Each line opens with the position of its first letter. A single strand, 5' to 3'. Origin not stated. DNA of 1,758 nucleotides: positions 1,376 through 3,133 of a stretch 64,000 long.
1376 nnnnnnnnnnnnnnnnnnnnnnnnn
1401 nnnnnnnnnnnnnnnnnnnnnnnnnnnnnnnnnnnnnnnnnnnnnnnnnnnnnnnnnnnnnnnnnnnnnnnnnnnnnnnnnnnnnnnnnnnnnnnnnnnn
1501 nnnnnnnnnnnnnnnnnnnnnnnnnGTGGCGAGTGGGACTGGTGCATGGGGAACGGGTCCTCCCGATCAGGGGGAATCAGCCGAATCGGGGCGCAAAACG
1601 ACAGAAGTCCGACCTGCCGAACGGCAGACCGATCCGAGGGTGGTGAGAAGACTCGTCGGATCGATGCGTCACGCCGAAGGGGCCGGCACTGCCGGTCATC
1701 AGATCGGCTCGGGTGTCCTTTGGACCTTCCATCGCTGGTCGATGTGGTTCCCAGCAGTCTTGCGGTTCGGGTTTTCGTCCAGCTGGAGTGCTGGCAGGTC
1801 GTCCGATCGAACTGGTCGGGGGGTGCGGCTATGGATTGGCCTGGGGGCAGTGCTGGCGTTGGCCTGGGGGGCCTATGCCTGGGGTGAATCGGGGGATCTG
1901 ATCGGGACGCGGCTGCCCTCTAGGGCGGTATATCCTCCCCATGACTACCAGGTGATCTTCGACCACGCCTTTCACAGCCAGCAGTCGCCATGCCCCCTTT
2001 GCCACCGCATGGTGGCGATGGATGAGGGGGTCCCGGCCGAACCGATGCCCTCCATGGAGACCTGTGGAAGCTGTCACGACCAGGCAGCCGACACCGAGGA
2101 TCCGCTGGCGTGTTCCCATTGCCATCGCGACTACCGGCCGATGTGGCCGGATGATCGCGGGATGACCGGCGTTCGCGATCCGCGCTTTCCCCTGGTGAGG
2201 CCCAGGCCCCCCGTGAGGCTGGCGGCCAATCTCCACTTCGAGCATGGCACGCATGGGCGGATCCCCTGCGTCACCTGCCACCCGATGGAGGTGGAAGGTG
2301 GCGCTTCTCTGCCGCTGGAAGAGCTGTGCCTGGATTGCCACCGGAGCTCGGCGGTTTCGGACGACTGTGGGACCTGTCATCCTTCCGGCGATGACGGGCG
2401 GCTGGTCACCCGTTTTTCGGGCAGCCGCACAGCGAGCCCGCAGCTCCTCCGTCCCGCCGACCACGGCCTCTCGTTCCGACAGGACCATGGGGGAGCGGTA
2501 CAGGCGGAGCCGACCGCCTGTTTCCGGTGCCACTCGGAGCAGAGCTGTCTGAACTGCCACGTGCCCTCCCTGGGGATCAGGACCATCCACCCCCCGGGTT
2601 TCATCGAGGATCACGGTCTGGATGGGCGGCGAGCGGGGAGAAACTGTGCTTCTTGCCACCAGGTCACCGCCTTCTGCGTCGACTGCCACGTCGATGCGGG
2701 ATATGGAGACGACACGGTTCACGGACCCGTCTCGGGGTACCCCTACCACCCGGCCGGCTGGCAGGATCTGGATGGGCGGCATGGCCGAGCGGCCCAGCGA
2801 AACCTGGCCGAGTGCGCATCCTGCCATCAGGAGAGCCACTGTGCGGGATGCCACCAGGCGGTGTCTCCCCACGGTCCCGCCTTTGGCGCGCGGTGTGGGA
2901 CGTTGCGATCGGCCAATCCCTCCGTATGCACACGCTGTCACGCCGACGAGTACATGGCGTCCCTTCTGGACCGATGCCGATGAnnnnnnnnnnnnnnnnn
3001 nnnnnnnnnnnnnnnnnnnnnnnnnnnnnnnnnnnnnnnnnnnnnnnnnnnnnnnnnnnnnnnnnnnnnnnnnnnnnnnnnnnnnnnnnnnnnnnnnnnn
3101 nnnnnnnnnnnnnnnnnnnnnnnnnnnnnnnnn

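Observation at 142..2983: Possible porin-cytochrome pair: outer-membrane barrel-like ORF followed 2 nt later by a ~13-haem cytochrome c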

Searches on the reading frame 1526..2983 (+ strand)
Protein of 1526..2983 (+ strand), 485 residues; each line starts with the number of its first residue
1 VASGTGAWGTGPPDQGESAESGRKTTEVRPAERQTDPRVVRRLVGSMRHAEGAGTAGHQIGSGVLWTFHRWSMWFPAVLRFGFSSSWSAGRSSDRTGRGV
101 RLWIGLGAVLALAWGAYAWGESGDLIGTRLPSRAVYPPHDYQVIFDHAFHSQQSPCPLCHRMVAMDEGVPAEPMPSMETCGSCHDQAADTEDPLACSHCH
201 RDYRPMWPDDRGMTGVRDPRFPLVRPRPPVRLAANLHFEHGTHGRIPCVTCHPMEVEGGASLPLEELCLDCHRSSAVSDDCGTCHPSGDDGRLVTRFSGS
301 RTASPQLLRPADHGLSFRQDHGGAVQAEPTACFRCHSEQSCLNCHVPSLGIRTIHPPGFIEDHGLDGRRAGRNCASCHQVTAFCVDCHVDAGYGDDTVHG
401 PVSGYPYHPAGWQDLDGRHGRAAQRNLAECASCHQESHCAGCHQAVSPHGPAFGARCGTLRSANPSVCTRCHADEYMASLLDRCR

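Call 3: search_protein_families(library=pfam, proteins=[window:1526-2983:+], max_evalue=0.1)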
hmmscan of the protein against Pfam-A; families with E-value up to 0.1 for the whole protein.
window:1526-2983:+ (485 aa): 1 family
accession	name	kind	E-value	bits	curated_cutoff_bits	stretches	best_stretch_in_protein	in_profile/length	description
PF14522.11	Cytochrome_C7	-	8.4e-11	42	24.8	1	143-201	1-67/67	Cytochrome c7 and related cytochrome c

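Call 4: search_protein_families(library=ncbifam, proteins=[window:1526-2983:+], max_evalue=0.1)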
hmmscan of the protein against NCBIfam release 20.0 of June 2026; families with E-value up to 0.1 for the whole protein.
window:1526-2983:+ (485 aa): 1 family
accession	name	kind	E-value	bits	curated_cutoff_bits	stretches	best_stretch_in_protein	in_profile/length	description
TIGR04257.1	nanowire_3heme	domain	1e-07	32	40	1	141-201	11-75/75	c(7)-type cytochrome triheme domain-containing protein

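Call 6: find_homologous_proteins(query=window:1526-2983:+)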
Query window:1526-2983:+ (485 aa): 38 proteins with E <= 0.001 among 8000 candidates.
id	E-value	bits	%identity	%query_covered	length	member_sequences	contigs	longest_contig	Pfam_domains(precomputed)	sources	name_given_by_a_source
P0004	5.3e-273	925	100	80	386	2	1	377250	PF14522.12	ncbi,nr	ncbi:MAG: hypothetical protein JW797_11135 [Bradymonadales bacterium]|nr:hypothetical protein [Brady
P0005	3.9e-113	397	51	79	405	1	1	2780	PF02085.22,PF14522.12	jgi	jgi:hypothetical protein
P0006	6.7e-99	350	46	78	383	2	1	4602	PF02085.22,PF14522.12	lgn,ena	-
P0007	1.4e-88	316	45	70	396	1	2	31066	PF14522.12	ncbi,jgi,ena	-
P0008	5.4e-87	311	44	70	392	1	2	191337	PF14522.12,PF22113.2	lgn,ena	-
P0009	2.4e-46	177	36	73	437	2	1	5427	PF09699.16,PF14537.12,PF14522.12,PF22113.2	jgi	jgi:c(7)-type cytochrome triheme protein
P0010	2.8e-46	176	36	77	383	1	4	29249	PF14537.12,PF14522.12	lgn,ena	-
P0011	1.0e-34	138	33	77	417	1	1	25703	PF14522.12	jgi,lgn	-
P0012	3.4e-31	127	32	73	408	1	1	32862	PF14537.12,PF14522.12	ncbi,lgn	-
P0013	3.6e-31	127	33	58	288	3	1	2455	PF14522.12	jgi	jgi:hypothetical protein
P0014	6.5e-31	126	30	71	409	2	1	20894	PF09699.16,PF14537.12,PF14522.12,PF22113.2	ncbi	-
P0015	2.0e-30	124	33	75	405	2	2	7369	PF09699.16,PF14522.12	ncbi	ncbi:MAG: cytochrome c3 family protein [Myxococcota bacterium]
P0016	2.0e-28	118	31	77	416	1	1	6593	PF14522.12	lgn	-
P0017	2.8e-26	110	31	81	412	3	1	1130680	PF14522.12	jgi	jgi:hypothetical protein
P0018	1.2e-23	102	28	69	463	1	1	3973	PF14537.12,PF14522.12,PF22113.2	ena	-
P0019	2.9e-23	100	29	71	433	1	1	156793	PF14522.12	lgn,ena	-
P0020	2.7e-21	94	27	57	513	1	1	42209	PF14522.12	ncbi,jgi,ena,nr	ncbi:MAG: cytochrome c3 family protein [Gemmatimonadota bacterium]|nr:cytochrome c3 family protein [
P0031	7.7e-16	76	27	66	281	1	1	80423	PF14537.12,PF02085.22,PF14522.12,PF22113.2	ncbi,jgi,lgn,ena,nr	ncbi:MAG: hypothetical protein B6244_07710 [Candidatus Cloacimonetes bacterium 4572_55]|nr:MAG: hypo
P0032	1.1e-15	76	24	62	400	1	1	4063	PF14537.12,PF02085.22,PF14522.12,PF22113.2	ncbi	ncbi:MAG: cytochrome c3 family protein [Ignavibacteriaceae bacterium]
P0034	4.0e-14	70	36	25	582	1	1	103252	PF09699.16,PF14522.12,PF22113.2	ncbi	-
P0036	2.4e-12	64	22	68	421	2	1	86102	PF14537.12,PF02085.22,PF14522.12,PF22113.2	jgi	-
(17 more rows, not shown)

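Call 10: find_encoding_contigs(protein=P0008, flank=8000, max_places=2)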
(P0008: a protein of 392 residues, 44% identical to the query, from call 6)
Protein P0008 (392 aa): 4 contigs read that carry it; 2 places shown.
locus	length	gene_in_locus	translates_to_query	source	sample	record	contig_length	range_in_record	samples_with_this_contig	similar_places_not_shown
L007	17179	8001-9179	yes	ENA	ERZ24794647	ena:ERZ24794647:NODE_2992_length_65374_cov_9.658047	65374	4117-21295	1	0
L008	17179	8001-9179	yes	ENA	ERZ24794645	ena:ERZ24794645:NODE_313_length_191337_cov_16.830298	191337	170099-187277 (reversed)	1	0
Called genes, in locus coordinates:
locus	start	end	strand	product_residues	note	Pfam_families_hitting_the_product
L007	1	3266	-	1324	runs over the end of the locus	-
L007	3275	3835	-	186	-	-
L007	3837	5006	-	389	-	PF07963:N_methyl (weak)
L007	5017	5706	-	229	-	PF07963:N_methyl (weak)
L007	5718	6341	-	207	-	-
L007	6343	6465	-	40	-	-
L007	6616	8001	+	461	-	-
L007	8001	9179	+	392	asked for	PF14522:Cytochrome_C7 (weak), PF22113:Mtrc-MtrF_II-IV_dom (faint)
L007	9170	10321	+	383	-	-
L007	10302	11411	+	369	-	-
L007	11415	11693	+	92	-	PF01521:Fe-S_biosyn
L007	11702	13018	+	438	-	PF03349:Toluene_X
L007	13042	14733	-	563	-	PF01642:MM_CoA_mutase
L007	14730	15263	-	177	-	PF25984:BSH_YknX (faint), PF25973:BSH_CzcB (faint), PF25917:BSH_RND (weak), PF00364:Biotin_lipoyl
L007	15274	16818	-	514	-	PF00289:Biotin_carb_N, PF02222:ATP-grasp, PF02786:CPSase_L_D2, PF07478:Dala_Dala_lig_C, PF02785:Biotin_carb_C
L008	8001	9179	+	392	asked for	PF14522:Cytochrome_C7 (weak), PF22113:Mtrc-MtrF_II-IV_dom (faint)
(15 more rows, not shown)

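Call 62: list_cluster_members(proteins=[P0007, P0010, P0011, P0012, P0014, P0016, P0017, P0019, P0034, P0036])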
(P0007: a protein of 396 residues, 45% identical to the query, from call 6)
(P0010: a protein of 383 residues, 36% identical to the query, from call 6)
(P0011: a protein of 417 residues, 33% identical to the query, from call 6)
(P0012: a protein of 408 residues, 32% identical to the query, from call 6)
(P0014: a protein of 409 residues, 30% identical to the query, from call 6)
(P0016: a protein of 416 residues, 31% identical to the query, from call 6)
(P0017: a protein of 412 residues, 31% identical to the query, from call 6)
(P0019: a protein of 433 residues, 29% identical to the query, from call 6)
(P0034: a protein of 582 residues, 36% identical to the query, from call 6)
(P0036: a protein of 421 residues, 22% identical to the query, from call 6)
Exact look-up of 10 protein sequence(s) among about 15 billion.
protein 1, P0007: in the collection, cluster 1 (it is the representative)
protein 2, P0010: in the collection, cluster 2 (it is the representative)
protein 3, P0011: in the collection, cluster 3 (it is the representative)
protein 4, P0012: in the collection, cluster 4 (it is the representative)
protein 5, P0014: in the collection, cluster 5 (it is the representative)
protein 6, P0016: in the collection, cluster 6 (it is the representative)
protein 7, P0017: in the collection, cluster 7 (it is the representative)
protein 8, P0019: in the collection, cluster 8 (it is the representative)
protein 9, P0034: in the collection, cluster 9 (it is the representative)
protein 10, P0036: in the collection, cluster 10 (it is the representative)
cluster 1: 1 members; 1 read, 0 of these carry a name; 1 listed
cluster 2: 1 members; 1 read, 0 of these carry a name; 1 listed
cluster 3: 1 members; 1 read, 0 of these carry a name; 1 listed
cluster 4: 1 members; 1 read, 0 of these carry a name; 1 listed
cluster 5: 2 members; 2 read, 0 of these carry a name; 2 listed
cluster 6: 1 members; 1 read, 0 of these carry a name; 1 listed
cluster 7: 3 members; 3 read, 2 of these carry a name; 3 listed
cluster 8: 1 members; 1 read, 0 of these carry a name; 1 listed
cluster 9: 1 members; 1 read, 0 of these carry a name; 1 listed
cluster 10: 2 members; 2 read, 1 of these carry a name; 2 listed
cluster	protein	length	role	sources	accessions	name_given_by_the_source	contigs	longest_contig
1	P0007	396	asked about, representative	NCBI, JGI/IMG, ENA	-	-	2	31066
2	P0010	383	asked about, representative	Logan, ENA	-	-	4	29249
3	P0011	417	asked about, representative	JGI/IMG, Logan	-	-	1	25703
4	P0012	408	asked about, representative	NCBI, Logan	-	-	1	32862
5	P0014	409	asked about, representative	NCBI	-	-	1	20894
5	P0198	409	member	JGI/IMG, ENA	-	-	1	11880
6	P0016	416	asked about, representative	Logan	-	-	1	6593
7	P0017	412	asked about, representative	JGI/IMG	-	hypothetical protein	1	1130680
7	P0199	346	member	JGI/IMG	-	hypothetical protein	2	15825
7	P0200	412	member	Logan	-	-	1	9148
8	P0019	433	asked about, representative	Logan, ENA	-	-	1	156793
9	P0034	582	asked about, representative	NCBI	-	-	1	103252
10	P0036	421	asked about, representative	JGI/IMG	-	-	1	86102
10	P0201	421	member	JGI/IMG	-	c(7)-type cytochrome triheme protein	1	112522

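Call 63: find_encoding_contigs(protein=P0020, flank=5000, max_places=1)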
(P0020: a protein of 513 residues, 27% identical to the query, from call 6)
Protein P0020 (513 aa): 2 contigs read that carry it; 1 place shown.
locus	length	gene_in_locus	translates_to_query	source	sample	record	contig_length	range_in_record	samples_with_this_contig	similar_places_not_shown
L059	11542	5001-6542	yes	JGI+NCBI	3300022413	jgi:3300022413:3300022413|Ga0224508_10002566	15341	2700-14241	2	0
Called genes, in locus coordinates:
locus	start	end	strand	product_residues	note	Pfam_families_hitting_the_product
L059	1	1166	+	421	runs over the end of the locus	PF09699:Paired_CXXCH_1 (faint), PF14522:Cytochrome_C7 (faint), PF14537:Cytochrom_c3_2 (faint)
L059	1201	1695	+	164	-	PF25471:TM_PetC, PF00355:Rieske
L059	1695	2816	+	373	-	PF00033:Cytochrome_B, PF13631:Cytochrom_B_N_2, PF00032:Cytochrom_B_C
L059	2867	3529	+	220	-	PF02085:Cytochrom_CIII (faint), PF14522:Cytochrome_C7 (faint)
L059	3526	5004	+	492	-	-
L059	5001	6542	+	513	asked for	PF14522:Cytochrome_C7 (weak)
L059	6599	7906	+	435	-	PF00595:PDZ (faint), PF04389:Peptidase_M28, PF01546:Peptidase_M20 (weak), PF13180:PDZ_2, PF17820:PDZ_6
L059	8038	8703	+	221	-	-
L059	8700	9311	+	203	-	PF01613:Flavin_Reduct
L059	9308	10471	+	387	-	PF01546:Peptidase_M20, PF07687:M20_dimer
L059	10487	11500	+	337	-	-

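Call 64: find_encoding_contigs(protein=P0031, flank=5000, max_places=1)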
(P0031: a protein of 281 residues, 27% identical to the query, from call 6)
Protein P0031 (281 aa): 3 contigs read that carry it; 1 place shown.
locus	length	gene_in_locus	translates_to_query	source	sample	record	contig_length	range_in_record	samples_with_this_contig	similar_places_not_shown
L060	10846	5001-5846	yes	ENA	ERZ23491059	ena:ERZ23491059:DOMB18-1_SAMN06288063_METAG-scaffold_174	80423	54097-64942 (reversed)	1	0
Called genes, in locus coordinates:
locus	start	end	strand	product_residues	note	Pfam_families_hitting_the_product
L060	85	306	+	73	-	-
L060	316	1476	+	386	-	PF14522:Cytochrome_C7 (faint)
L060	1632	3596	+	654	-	PF00581:Rhodanese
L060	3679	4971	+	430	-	-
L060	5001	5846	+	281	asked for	PF02085:Cytochrom_CIII (faint), PF14522:Cytochrome_C7 (weak), PF14537:Cytochrom_c3_2, PF22113:Mtrc-MtrF_II-IV_dom (weak), PF14522:Cytochrome_C7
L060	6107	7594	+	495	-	PF00672:HAMP, PF00512:HisKA, PF02518:HATPase_c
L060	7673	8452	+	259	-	PF00072:Response_reg, PF01597:GCV_H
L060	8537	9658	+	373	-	PF00072:Response_reg, PF01597:GCV_H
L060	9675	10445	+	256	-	PF00037:Fer4 (faint), PF12797:Fer4_2 (faint), PF12837:Fer4_6 (faint), PF13237:Fer4_10 (faint), PF12838:Fer4_7 (weak), PF13247:Fer4_11, PF12838:Fer4_7 (weak), PF13187:Fer4_9 (weak), +2 more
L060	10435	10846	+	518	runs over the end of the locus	PF03916:NrfD, PF14522:Cytochrome_C7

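Call 67: find_encoding_contigs(protein=P0032, flank=5000, max_places=1)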
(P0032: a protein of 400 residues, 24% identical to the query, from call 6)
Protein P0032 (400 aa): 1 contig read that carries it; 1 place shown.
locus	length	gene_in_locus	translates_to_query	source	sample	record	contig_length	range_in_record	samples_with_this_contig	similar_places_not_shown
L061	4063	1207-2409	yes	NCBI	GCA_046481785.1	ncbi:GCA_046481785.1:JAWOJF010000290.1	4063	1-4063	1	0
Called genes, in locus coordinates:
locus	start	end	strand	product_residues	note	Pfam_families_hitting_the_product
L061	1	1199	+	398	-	PF04453:LptD (faint)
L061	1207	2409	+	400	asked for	PF02085:Cytochrom_CIII (faint), PF22113:Mtrc-MtrF_II-IV_dom (faint), PF14522:Cytochrome_C7 (weak), PF14537:Cytochrom_c3_2 (faint), PF14522:Cytochrome_C7 (weak)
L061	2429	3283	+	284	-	PF14522:Cytochrome_C7 (faint), PF14537:Cytochrom_c3_2 (faint), PF09698:GSu_C4xC__C2xCH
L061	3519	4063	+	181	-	?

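Call 68: find_encoding_contigs(protein=P0036, flank=6000, max_places=1)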
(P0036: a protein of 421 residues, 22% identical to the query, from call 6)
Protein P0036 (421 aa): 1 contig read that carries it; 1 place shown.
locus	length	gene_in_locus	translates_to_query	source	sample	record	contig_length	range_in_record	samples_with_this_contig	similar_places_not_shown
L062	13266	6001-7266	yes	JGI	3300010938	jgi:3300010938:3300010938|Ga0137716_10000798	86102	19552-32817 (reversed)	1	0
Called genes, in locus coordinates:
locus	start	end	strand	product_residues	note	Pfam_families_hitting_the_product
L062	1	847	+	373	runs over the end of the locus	PF14522:Cytochrome_C7 (faint), PF14537:Cytochrom_c3_2 (weak)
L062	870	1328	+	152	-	PF00355:Rieske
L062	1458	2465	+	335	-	PF00033:Cytochrome_B, PF13631:Cytochrom_B_N_2, PF00032:Cytochrom_B_C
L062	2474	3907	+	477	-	PF09699:Paired_CXXCH_1 (faint), PF14522:Cytochrome_C7 (faint), PF02335:Cytochrom_C552 (weak), PF14537:Cytochrom_c3_2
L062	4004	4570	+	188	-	PF03264:Cytochrom_NNT (faint), PF22113:Mtrc-MtrF_II-IV_dom (faint), PF13435:Cytochrome_C554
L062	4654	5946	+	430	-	-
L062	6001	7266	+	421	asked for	PF02085:Cytochrom_CIII (faint), PF14522:Cytochrome_C7 (weak), PF14537:Cytochrom_c3_2 (faint), PF22113:Mtrc-MtrF_II-IV_dom (faint), PF14522:Cytochrome_C7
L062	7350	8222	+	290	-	PF14522:Cytochrome_C7 (faint)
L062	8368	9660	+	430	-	PF00083:Sugar_tr, PF07690:MFS_1, PF12832:MFS_1_like (weak), PF07690:MFS_1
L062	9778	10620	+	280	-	PF01578:Cytochrom_C_asm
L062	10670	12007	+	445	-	PF05201:GlutR_N, PF01488:Shikimate_DH, PF03435:Sacchrp_dh_NADP (weak)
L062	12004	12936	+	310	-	PF01379:Porphobil_deam, PF03900:Porphobil_deamC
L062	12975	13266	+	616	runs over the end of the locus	PF02602:HEM4, PF01208:URO-D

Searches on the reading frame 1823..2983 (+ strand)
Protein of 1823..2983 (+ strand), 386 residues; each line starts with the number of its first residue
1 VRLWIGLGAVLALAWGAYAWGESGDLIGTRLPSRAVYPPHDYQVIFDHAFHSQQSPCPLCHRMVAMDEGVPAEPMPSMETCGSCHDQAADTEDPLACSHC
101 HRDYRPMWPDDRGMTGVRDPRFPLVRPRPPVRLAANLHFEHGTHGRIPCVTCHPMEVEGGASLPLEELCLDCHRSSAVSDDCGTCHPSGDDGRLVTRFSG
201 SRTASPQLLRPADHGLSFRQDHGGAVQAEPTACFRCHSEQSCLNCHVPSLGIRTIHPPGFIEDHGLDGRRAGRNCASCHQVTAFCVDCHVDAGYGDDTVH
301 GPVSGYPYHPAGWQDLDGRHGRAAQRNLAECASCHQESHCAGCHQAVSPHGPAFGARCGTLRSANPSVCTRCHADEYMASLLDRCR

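Call 35: search_solved_structures(query=A5, max_evalue=0.1)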
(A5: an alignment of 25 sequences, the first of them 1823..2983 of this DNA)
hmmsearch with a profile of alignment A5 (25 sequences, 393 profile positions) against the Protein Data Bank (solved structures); distinct sequences matched with E-value up to 0.1: 93 (the best 60 are shown).
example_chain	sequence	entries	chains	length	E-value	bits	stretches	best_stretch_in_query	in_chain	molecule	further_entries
3ov0_A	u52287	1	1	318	3.9e-31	111.4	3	54-200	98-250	Cytochrome c family protein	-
6btm_A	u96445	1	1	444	2.3e-22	82.5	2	9-181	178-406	Alternative Complex III subunit A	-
1gws_A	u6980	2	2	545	1.8e-18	69.8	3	66-188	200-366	HIGH-MOLECULAR-WEIGHT CYTOCHROME C | High-molecular-weight cytochrome c precursor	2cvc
8k9e_A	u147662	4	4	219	8.1e-18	67.6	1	47-177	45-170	Cytochrome c7-like domain-containing protein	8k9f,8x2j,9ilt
1h29_A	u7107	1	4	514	1.2e-17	67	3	66-189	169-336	HIGH-MOLECULAR-WEIGHT CYTOCHROME C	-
2e84_A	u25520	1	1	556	2.2e-17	66.2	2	64-192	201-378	High-molecular-weight cytochrome c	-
1z1n_X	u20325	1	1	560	2.2e-17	66.2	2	40-178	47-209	sixteen heme cytochrome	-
6lod_A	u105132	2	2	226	1.6e-16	63.3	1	55-177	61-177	MULTIHEME_CYTC domain-containing protein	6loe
3ouq_A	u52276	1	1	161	2e-16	63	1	49-189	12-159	Cytochrome c family protein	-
6f0k_A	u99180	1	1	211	1.1e-15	60.6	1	55-177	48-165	Cytochrome c family protein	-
3oue_A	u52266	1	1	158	2.6e-14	56.1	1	53-189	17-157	Cytochrome c family protein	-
3pmq_A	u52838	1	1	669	1.7e-11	46.8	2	83-203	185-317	Decaheme cytochrome c MtrF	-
6r2q_A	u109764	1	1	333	6e-11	45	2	56-180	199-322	Cystathionine beta-synthase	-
7o7g_A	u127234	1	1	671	6.4e-11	44.9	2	83-202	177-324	Extracellular iron oxide respiratory system surface decaheme cytochrome c component MtrC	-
8qbq_A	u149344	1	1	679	8.3e-11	44.5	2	83-202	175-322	Extracellular iron oxide respiratory system surface decaheme cytochrome c component MtrC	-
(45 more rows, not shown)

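Call 42: predict_structure(alignment_id=A5)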
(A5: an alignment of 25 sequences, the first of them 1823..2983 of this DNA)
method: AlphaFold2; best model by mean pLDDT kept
length: 386 residues; sequences in the alignment: 25
mean_pLDDT: 54.0   pTM: 0.35
mean pLDDT of the five models: 54.0, 52.5, 52.1, 48.8, 46.6
residues with pLDDT >= 90: 0; 70-90: 78; 50-70: 137; < 50: 171
segments of 3 or more residues with pLDDT < 50: 1-4, 6-9, 13-43, 65-73, 106-135, 188-216, 239-257, 295-317, 319-321, 323-327
pLDDT, mean of each block of 10 residues (from residue 1): 47 42 30 37 59 76 49 56 69 62 48 36 39 52 77 63 65 74 58 36 31 46 53 52 41 47 57 52 52 47 38 47 48 54 59 79 79 79 77
secondary structure, 60 per line:
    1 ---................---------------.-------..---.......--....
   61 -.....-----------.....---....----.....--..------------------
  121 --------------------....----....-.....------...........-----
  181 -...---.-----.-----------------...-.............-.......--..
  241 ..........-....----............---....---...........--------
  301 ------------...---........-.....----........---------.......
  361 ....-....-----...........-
elements in order: H4-19 H48-54 H57-60 H62-66 H78-82 H86-89 H94-98 H141-144 H149-152 H154-158 H166-175 H216-228 H230-236 H239-250 H252-255 H260-271 H275-278 H282-292 H319-326 H328-332 H337-344 H354-364 H366-369 H375-385
